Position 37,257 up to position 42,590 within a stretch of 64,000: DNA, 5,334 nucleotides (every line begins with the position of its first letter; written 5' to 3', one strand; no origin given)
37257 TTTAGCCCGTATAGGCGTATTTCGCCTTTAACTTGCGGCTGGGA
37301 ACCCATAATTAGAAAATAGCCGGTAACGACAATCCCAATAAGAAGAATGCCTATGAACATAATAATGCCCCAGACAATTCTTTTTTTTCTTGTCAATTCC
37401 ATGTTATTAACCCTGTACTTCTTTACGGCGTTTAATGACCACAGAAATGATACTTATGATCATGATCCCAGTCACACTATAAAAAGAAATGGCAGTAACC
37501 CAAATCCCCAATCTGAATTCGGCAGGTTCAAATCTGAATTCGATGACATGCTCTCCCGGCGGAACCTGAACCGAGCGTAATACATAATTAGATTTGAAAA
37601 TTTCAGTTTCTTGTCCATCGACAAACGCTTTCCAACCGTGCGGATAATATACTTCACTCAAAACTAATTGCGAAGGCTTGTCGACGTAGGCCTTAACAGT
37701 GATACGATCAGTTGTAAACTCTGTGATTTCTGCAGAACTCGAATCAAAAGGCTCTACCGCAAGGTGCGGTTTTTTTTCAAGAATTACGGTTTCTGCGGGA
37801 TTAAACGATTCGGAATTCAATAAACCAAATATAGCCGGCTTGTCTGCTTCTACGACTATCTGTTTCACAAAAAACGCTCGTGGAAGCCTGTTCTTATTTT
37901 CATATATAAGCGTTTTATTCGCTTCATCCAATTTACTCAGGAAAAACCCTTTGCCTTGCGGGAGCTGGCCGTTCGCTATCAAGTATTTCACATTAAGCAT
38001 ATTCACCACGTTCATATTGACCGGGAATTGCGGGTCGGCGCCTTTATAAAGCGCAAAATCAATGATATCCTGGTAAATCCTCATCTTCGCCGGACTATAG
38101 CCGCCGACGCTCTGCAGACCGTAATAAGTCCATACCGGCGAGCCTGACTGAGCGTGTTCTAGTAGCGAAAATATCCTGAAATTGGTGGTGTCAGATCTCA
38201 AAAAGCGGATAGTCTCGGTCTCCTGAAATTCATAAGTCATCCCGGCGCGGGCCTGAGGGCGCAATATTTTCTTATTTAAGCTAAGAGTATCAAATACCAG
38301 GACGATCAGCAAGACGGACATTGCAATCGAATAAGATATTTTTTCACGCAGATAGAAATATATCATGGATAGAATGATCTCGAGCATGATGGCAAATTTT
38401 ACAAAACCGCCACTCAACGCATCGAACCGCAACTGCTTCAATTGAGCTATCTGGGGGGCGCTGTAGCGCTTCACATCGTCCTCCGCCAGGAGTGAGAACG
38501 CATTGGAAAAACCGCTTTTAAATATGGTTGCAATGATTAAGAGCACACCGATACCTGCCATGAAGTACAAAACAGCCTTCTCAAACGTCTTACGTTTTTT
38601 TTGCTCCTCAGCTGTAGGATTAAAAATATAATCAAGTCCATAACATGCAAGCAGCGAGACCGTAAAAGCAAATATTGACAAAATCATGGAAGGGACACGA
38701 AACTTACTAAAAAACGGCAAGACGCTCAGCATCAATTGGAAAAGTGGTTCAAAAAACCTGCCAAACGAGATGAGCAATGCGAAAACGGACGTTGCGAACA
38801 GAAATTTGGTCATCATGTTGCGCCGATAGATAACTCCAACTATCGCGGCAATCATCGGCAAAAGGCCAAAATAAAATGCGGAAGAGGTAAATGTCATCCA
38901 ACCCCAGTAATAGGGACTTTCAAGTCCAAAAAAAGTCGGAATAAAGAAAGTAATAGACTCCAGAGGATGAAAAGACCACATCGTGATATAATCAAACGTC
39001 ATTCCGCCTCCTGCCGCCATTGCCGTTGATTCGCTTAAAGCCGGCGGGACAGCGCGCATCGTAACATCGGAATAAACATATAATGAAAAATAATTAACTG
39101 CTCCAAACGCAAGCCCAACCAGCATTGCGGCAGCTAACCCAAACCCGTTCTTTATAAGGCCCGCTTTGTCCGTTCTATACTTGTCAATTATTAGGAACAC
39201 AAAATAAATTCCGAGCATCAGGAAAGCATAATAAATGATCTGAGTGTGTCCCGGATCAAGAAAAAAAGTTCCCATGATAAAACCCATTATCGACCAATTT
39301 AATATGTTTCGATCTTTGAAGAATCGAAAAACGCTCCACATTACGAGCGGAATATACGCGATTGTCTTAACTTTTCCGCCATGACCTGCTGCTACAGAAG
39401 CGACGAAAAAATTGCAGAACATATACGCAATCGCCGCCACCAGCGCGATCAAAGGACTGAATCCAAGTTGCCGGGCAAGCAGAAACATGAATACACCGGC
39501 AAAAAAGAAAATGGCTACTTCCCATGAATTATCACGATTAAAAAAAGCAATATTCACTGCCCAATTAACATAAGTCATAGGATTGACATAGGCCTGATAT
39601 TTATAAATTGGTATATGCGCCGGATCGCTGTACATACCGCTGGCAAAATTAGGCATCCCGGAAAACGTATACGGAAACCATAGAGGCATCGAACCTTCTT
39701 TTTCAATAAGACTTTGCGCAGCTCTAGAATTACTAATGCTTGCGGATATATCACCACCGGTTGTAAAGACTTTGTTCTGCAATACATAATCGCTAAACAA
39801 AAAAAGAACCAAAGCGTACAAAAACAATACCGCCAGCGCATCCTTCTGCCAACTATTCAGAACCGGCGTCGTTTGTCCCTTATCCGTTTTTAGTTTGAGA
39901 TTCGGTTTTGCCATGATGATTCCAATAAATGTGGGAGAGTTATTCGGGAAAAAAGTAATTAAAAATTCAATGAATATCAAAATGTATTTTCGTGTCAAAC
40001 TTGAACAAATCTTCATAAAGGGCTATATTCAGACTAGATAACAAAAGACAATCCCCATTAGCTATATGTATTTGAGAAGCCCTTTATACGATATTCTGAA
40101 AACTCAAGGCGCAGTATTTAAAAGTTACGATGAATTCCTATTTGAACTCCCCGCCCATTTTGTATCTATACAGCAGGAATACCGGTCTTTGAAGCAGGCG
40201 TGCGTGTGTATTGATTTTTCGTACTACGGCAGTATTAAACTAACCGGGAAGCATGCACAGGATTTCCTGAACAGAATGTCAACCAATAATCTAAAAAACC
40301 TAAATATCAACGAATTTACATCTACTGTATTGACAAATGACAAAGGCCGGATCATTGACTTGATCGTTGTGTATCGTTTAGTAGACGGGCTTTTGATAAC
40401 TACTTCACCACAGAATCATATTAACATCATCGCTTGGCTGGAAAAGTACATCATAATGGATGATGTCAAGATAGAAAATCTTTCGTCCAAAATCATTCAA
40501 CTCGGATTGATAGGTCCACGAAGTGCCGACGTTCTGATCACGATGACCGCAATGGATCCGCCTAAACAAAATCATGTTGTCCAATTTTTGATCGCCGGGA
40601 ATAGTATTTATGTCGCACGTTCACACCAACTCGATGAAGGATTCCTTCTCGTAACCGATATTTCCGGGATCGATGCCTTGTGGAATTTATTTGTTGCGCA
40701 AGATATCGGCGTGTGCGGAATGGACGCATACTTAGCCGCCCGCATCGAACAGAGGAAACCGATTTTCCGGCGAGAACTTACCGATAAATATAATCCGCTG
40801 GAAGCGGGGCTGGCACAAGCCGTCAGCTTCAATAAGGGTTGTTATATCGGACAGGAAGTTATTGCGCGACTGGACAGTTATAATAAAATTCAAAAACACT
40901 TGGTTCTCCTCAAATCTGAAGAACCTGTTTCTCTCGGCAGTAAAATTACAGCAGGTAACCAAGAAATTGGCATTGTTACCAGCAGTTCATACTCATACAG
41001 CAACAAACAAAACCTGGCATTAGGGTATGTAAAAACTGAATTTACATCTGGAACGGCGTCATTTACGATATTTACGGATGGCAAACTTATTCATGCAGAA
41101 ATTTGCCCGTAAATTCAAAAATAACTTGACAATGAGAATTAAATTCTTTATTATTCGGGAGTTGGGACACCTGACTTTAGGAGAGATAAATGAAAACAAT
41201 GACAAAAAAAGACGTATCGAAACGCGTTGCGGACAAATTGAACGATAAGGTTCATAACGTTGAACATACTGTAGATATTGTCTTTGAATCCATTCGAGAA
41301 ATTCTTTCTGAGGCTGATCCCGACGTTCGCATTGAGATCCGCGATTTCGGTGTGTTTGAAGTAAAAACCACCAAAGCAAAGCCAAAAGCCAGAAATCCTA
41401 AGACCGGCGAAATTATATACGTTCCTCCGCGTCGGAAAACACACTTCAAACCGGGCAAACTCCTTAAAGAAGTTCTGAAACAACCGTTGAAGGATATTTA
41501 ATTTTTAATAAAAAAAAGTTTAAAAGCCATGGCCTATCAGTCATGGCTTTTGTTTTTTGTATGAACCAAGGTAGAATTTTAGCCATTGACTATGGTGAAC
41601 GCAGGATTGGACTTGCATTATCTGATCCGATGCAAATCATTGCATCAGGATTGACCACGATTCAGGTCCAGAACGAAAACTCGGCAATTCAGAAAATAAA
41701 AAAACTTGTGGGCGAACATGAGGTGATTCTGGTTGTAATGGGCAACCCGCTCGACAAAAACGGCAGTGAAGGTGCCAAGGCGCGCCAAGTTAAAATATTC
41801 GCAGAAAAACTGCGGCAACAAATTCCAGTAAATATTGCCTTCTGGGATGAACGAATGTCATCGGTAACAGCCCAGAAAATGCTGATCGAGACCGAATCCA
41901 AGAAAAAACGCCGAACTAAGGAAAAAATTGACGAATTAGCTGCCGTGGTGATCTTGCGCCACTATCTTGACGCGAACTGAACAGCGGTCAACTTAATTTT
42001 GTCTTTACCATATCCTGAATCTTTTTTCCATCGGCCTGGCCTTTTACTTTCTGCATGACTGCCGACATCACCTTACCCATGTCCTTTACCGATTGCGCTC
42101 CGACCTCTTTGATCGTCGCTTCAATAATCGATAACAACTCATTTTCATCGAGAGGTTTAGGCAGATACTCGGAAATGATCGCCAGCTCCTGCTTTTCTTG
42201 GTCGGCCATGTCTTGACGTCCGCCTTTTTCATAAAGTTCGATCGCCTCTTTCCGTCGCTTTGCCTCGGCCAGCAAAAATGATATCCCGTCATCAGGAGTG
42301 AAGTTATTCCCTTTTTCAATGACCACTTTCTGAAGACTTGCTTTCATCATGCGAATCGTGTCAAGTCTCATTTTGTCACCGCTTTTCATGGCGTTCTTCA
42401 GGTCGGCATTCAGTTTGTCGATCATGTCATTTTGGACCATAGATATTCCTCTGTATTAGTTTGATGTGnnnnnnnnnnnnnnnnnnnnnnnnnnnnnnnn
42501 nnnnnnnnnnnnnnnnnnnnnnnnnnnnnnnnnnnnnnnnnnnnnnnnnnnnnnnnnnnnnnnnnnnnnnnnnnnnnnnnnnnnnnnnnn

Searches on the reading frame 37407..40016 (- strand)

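Call 64: search_protein_families(library=pfam, proteins=[window:37407-40016:-], max_evalue=0.00001)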
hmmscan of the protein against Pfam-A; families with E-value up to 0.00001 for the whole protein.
window:37407-40016:- (869 aa): 1 family
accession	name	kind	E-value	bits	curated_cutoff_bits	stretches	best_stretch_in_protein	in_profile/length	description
PF09586.16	YfhO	-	6.7e-10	38.4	28.5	1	759-841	753-835/835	Bacterial membrane protein YfhO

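Call 84: search_protein_families(library=ncbifam, proteins=[window:37407-40016:-], max_evalue=0.0001)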
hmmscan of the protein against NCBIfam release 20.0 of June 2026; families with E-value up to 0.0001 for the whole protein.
window:37407-40016:- (869 aa): 1 family
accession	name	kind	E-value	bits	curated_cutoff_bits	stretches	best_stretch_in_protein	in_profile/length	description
NF047590.1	GlcsyltransPgfM2Strep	equivalog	9.9e-05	20.7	1500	1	782-848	807-873/884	glycosyltransferase PgfM2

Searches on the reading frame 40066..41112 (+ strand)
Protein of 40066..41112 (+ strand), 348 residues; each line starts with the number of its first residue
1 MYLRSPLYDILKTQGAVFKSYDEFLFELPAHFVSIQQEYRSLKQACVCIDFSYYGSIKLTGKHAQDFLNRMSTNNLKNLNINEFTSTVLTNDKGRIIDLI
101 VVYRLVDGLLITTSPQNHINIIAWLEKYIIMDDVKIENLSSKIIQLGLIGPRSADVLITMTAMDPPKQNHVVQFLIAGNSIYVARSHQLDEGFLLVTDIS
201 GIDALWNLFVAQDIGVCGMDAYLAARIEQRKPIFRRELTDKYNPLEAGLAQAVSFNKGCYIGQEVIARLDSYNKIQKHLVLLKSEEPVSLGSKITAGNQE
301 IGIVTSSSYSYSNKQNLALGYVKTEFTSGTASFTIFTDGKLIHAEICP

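Call 64: search_protein_families(library=pfam, proteins=[window:40066-41112:+], max_evalue=0.00001)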
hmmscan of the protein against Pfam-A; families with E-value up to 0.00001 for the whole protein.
window:40066-41112:+ (348 aa): 2 families
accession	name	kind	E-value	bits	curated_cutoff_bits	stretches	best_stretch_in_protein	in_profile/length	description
PF01571.26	GCV_T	-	6.7e-38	130.8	25.6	1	7-250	1-253/255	Aminomethyltransferase folate-binding domain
PF08669.17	GCV_T_C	-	6.8e-12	45.6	25.9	1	277-347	1-74/80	Glycine cleavage T-protein C-terminal barrel domain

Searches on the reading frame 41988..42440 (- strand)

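Call 64: search_protein_families(library=pfam, proteins=[window:41988-42440:-], max_evalue=0.00001)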
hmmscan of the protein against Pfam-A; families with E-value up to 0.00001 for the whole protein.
window:41988-42440:- (150 aa): 1 family
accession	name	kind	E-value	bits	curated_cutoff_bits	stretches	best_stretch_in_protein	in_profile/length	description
PF09424.15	YqeY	-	2.1e-48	164.5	27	1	8-149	2-143/143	Yqey-like protein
